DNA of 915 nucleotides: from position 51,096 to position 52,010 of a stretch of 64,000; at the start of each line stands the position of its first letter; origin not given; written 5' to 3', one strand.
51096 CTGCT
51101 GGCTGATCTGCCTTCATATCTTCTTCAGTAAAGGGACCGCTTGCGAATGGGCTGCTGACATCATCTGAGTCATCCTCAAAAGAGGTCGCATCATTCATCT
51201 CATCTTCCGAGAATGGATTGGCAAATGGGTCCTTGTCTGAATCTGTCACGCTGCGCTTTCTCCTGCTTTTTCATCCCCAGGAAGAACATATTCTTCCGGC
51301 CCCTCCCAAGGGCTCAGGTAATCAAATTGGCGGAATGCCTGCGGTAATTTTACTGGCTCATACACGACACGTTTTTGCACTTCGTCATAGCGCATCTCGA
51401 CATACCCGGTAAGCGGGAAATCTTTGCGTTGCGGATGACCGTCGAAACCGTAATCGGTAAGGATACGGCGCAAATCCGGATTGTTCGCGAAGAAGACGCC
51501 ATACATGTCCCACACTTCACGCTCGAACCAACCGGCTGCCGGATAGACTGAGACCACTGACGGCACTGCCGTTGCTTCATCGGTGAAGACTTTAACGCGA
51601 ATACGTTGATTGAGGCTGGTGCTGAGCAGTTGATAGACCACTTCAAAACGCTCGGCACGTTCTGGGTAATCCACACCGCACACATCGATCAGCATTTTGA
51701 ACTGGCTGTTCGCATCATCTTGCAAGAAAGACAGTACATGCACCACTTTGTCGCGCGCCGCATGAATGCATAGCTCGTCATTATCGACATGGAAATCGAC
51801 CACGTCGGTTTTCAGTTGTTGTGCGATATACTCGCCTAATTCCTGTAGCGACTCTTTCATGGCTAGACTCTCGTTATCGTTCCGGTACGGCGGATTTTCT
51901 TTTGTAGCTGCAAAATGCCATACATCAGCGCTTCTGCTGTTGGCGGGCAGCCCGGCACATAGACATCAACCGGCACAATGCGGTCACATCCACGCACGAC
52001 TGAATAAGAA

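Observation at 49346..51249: Two membrane proteins wedged between nuoC and nuoD share a gapless 37-residue two-cysteine C-terminal module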

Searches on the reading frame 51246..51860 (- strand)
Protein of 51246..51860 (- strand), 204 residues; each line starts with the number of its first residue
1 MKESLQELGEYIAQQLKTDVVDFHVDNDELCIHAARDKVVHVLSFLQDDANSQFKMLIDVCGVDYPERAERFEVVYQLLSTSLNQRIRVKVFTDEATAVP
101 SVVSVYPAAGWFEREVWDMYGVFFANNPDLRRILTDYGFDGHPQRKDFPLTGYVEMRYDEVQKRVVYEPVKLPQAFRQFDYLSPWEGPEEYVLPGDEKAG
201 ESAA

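Call 8: find_related_loci(query=window:51246-51860:-, collection=genome_contigs, flank=6000)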
Query window:51246-51860:- (204 aa) in genome_contigs; peptide patterns used: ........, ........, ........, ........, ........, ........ (x = any residue, [..] = any of these).
599 stretches matched a pattern (row limit reached: there are more); 571 encode a relative of the query (tblastn E <= 1e-3); the best 80 are kept; 80 distinct loci.
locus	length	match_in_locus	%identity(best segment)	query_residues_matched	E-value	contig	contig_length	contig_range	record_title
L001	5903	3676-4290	73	1-204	2e-95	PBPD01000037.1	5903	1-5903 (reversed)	MAG: Rickettsiales bacterium isolate RS372 TaraRedSea_contig_106375, whole genome shotgun sequence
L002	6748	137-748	71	1-204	5e-95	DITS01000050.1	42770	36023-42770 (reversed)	MAG TPA_asm: Alphaproteobacteria bacterium UBA6178 UBA6178_contig_74996, whole genome shotgun sequence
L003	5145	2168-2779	66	1-204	8e-92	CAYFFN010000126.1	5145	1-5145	MAG TPA_asm: uncultured Azospirillaceae bacterium isolate ERP003628_co2_22 genome assembly, contig: NODE_13220_length_51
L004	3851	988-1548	72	1-187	7e-91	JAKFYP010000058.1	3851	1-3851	MAG: Alphaproteobacteria bacterium isolate ND5_Bin_71 ND5_0033682, whole genome shotgun sequence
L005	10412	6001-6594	68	1-199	3e-89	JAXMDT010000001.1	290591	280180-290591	MAG: Rickettsiales bacterium isolate STL-PRO43 C3.18.fa-1, whole genome shotgun sequence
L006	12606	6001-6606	66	3-204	6e-89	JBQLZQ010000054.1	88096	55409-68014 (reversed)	MAG: Inquilinaceae bacterium isolate bin_1164 contig_54, whole genome shotgun sequence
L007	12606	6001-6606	65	1-203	1e-88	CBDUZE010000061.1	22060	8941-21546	MAG TPA_asm: uncultured Alphaproteobacteria bacterium isolate SRR22302348_concoct_16 genome assembly, contig: ERZ2507359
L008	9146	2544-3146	67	3-204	3e-88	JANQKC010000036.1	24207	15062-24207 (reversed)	MAG: Alphaproteobacteria bacterium isolate PL25a_bin.144 k99_3144062, whole genome shotgun sequence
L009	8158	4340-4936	67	3-202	4e-88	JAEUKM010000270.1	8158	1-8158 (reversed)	MAG: Rhodospirillaceae bacterium isolate new MAG-95 k141_1309628, whole genome shotgun sequence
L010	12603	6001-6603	65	3-204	1e-87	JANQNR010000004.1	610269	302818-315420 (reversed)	MAG: Rickettsiales bacterium isolate IP29b_bin.103 k99_2987355, whole genome shotgun sequence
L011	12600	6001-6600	65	4-204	2e-87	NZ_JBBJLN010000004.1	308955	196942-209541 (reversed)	Yunchengibacter salinarum strain YC-2023-2 YC.2023.2_ctg0004, whole genome shotgun sequence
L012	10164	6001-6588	66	4-199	2e-87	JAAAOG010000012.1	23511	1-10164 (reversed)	MAG: Alphaproteobacteria bacterium isolate GSL.Bin18 NODE_1277_length_23511_cov_0.666139, whole genome shotgun sequence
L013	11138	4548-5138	68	3-200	3e-87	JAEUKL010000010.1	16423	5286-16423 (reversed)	MAG: Rhodospirillaceae bacterium isolate new MAG-94 k141_3364692, whole genome shotgun sequence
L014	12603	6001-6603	66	3-204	2e-87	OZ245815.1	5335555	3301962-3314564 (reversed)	MAG: Alphaproteobacteria bacterium isolate 7f0d7cf2-30dd-46ca-8880-9cb867015a81 genome assembly, chromosome: 1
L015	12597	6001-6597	66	1-200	1e-87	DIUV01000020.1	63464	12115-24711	MAG TPA_asm: Alphaproteobacteria bacterium UBA6149 UBA6149_contig_21835, whole genome shotgun sequence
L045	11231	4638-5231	65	1-199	9e-84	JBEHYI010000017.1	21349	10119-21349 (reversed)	MAG: Pseudomonadota bacterium isolate ESF1.bin.40 NODE_2460_length_21349_cov_3.413882, whole genome shotgun sequence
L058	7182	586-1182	64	1-199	4e-83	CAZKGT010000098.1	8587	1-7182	MAG TPA_asm: uncultured Pseudobdellovibrionaceae bacterium isolate SRP141376_co3_54 genome assembly, contig: NODE_22257_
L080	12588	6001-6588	65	5-200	2e-82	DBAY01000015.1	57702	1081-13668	MAG TPA_asm: Alphaproteobacteria bacterium UBA998 UBA998_contig_740, whole genome shotgun sequence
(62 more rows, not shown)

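Call 14: search_protein_families(library=pfam, proteins=[L003:2782-3489:+, L004:1991-2542:+, L004:1539-1958:+, L080:6593-6964:+, L002:748-1056:+, L001:4290-4460:+], max_evalue=10)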
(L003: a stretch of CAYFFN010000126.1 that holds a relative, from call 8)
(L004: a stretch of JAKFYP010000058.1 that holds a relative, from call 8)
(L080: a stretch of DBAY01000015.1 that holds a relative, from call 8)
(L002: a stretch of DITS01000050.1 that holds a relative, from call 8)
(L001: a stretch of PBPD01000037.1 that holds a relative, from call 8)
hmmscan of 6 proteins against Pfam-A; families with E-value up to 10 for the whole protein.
L003:2782-3489:+ (235 aa): 3 families
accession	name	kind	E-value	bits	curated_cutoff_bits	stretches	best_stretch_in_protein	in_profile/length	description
PF11992.13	TgpA_N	-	0.057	12.8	30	1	28-137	104-205/333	TgpA N-terminal domain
PF08592.16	Anthrone_oxy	-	2.4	8.8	27.3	1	11-41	31-61/106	Anthrone oxygenase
PF16118.10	DUF4834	-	2.6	9.4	27.8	1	83-136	7-57/99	Domain of unknown function (DUF4834)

L004:1991-2542:+ (183 aa): 1 family
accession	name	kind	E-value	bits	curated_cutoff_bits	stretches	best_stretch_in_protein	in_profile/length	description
PF23123.1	WDR72_alpha-sol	-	0.16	12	20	1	106-137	91-120/217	WDR72, alpha-solenoid domain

L004:1539-1958:+ (139 aa): 0 families

L080:6593-6964:+ (123 aa): 0 families

L002:748-1056:+ (102 aa): 0 families

L001:4290-4460:+ (56 aa): 0 families

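Call 83: search_protein_families(library=pfam, proteins=[L015:6603-7157:+, L010:6606-7019:+, L045:5240-5773:+, L058:1196-1564:+, L004:2625-2882:+, L004:2889-3149:+], max_evalue=0.01)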
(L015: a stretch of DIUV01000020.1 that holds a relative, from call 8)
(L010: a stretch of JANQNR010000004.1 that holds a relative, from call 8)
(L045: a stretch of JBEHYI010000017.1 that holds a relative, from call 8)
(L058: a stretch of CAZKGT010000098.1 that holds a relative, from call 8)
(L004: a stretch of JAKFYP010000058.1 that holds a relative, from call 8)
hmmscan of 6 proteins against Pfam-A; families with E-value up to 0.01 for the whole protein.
L015:6603-7157:+ (184 aa): 0 families

L010:6606-7019:+ (137 aa): 2 families
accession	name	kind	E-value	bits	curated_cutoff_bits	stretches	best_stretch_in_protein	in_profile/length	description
PF00903.31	Glyoxalase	-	1.9e-08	35.1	20.6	1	15-131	5-121/121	Glyoxalase/Bleomycin resistance protein/Dioxygenase superfamily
PF22656.2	At5g48480-like_N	-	0.0033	17.6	27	0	22-58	9-52/59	Glyoxalase At5g48480-like, N-terminal domain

L045:5240-5773:+ (177 aa): 5 families
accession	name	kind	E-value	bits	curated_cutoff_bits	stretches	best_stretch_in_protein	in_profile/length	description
PF00583.31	Acetyltransf_1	-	2.8e-12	47.4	20.7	1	43-146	18-116/116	Acetyltransferase (GNAT) family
PF13508.13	Acetyltransf_7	-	2.3e-07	31.5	27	1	63-147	6-83/84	Acetyltransferase (GNAT) domain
PF13420.13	Acetyltransf_4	-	7.5e-07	29.7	24.3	1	16-151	3-139/155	Acetyltransferase (GNAT) domain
PF13673.13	Acetyltransf_10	-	5.2e-06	26.9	23.6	1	61-151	31-112/128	Acetyltransferase (GNAT) domain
PF13302.13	Acetyltransf_3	-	0.00067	20.8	25.4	1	16-147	6-138/138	Acetyltransferase (GNAT) domain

L058:1196-1564:+ (122 aa): 1 family
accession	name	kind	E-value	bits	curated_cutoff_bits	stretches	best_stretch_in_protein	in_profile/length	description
PF01541.30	GIY-YIG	-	3.8e-13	50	22.6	1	34-106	2-76/78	GIY-YIG catalytic domain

L004:2625-2882:+ (85 aa): 1 family
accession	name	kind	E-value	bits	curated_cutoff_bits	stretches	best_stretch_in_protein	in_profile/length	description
PF13711.11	DUF4160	-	2.7e-19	69.6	23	1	9-70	1-65/65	Domain of unknown function (DUF4160)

L004:2889-3149:+ (86 aa): 1 family
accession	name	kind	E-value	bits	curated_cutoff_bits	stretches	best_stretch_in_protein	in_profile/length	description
PF10387.14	DUF2442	-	2.3e-10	41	23.9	1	4-75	1-71/72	Protein of unknown function (DUF2442)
